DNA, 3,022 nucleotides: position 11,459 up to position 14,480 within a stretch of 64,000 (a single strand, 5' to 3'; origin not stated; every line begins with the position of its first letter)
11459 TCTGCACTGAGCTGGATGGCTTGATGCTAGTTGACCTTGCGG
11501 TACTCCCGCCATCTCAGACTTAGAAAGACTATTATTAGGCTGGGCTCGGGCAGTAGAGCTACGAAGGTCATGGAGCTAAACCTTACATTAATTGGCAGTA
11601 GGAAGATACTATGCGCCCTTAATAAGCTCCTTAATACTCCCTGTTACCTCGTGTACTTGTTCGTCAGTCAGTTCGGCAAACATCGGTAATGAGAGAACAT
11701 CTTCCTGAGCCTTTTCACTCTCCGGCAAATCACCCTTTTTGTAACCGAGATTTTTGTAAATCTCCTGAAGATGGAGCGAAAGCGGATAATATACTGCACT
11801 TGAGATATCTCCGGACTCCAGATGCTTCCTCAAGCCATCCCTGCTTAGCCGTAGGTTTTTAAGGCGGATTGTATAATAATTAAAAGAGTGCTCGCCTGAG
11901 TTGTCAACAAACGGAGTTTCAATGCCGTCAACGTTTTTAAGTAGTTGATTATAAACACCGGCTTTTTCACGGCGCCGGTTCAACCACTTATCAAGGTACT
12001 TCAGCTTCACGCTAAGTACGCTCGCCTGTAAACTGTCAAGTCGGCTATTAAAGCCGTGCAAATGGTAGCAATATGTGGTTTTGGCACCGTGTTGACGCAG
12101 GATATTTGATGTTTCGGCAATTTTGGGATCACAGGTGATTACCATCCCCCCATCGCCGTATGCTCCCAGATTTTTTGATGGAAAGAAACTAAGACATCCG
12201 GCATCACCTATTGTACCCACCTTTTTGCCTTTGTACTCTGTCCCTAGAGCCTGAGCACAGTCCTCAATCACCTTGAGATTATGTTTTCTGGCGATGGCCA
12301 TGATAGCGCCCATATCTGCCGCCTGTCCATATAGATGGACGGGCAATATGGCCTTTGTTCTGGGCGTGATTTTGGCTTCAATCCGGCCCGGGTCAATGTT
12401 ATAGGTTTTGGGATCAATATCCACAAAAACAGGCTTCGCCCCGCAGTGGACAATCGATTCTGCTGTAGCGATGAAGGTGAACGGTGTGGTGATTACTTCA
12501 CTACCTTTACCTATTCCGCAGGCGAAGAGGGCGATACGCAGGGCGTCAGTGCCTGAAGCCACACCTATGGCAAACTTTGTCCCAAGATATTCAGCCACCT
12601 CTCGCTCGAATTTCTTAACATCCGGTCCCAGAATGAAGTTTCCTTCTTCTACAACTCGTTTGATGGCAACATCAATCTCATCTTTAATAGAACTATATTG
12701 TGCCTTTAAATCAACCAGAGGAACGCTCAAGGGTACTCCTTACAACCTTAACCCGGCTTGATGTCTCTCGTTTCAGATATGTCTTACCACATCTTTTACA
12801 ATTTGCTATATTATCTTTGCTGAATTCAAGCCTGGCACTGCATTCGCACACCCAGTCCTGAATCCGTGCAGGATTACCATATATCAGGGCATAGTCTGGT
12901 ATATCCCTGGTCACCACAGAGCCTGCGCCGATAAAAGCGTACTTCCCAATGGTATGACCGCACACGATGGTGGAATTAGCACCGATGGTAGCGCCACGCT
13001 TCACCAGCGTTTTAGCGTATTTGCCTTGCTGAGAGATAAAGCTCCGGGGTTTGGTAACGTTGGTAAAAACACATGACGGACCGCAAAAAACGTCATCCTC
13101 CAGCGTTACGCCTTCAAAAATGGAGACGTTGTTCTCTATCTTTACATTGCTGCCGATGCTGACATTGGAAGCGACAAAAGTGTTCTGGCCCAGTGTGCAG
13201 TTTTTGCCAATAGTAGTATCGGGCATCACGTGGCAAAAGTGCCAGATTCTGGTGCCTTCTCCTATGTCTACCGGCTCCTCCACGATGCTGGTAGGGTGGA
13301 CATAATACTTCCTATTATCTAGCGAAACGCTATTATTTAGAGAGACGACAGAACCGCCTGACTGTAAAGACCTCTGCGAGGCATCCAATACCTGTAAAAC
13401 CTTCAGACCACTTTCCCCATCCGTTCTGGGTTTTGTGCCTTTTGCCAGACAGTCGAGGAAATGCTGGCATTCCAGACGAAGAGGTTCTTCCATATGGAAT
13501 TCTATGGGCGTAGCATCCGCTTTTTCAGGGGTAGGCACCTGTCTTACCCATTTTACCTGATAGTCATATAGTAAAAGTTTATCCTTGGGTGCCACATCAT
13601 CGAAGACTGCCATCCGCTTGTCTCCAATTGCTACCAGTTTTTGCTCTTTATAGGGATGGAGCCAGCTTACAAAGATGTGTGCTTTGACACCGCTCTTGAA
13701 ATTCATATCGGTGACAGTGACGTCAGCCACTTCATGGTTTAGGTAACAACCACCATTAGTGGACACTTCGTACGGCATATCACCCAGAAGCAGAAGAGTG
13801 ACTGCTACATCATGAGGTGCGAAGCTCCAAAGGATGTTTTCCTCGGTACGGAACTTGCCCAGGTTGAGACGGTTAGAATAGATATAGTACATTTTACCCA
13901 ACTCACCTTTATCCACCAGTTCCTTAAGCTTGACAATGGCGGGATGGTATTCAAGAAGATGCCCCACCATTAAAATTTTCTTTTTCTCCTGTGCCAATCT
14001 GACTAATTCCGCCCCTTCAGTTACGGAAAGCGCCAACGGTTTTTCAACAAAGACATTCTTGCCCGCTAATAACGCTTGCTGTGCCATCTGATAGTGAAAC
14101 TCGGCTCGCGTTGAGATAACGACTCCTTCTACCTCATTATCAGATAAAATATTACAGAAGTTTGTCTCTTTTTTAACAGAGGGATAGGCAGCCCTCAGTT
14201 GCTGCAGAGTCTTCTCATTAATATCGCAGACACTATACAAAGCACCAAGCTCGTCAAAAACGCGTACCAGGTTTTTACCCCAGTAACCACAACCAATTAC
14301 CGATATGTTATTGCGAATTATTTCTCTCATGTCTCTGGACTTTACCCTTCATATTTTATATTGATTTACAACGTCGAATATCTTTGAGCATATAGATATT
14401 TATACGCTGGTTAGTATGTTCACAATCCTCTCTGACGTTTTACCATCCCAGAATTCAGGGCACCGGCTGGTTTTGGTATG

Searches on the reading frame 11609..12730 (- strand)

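Call 65: search_protein_families(library=pfam, proteins=[window:11609-12730:-], max_evalue=0.01)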
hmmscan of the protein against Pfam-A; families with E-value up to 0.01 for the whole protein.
window:11609-12730:- (373 aa): 5 families
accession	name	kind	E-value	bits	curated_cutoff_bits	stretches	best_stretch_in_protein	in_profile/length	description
PF01041.23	DegT_DnrJ_EryC1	-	3.8e-129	431.5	19.8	1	15-366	3-359/360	DegT/DnrJ/EryC1/StrS aminotransferase family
PF00155.27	Aminotran_1_2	-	3.8e-09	36.7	19.7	1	31-161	36-189/361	Aminotransferase class I and II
PF01212.27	Beta_elim_lyase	-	2e-05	24.5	27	1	36-160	32-171/288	Beta-eliminating lyase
PF01053.26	Cys_Met_Meta_PP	-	2.3e-05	23.6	27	1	36-158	52-174/381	Cys/Met metabolism PLP-dependent enzyme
PF00266.25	Aminotran_5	-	0.0066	15.9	21.5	1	39-163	46-181/371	Aminotransferase class-V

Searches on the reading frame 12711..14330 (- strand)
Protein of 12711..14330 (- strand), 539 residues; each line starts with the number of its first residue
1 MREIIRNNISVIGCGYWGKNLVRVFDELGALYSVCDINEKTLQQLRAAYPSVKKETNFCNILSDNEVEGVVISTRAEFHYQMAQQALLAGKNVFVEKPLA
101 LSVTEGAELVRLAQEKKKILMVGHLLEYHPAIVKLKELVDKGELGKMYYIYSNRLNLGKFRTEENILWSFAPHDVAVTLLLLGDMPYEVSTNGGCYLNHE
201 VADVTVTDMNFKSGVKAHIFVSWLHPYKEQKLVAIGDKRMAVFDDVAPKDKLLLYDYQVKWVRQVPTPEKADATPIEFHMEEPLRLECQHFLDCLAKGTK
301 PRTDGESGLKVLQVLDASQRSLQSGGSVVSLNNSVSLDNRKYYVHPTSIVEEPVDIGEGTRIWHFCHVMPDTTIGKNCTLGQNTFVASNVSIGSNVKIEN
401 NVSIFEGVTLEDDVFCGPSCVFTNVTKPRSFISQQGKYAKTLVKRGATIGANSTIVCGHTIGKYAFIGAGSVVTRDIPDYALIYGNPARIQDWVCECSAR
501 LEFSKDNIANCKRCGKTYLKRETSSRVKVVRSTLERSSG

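Call 65: search_protein_families(library=pfam, proteins=[window:12711-14330:-], max_evalue=0.01)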
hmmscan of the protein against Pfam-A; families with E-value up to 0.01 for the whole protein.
window:12711-14330:- (539 aa): 9 families
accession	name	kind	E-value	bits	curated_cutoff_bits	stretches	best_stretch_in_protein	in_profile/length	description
PF01408.29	GFO_IDH_MocA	-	2.4e-23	83.5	24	1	8-124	2-120/120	Oxidoreductase family, NAD-binding Rossmann fold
PF00132.30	Hexapep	-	4.7e-20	70.8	27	2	355-387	3-35/36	Bacterial transferase hexapeptide (six repeats)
PF22725.1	GFO_IDH_MocA_C3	-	5.2e-12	46.3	27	1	133-240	2-122/124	GFO/IDH/MocA C-terminal domain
PF14602.12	Hexapep_2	-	2.1e-09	37.4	27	2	372-404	2-32/34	Hexapeptide repeat of succinyl-transferase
PF25084.1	LbH_EIF2B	-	7.2e-09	36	54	1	344-423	12-94/105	EIF2B subunit epsilon LbH domain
PF02894.22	GFO_IDH_MocA_C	-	9.3e-08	32.6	22.9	1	136-328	1-216/218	Oxidoreductase family, C-terminal alpha/beta domain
PF03721.20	UDPG_MGDP_dh_N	-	0.004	17.2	27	1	8-52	2-46/187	UDP-glucose/GDP-mannose dehydrogenase family, NAD binding domain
PF25087.1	GMPPB_C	-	0.0083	16.2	39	0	381-416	14-49/110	GMPPB C-terminal domain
PF08792.16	A2L_zn_ribbon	-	0.0089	16.1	22.9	0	491-516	2-29/33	A2L zinc ribbon domain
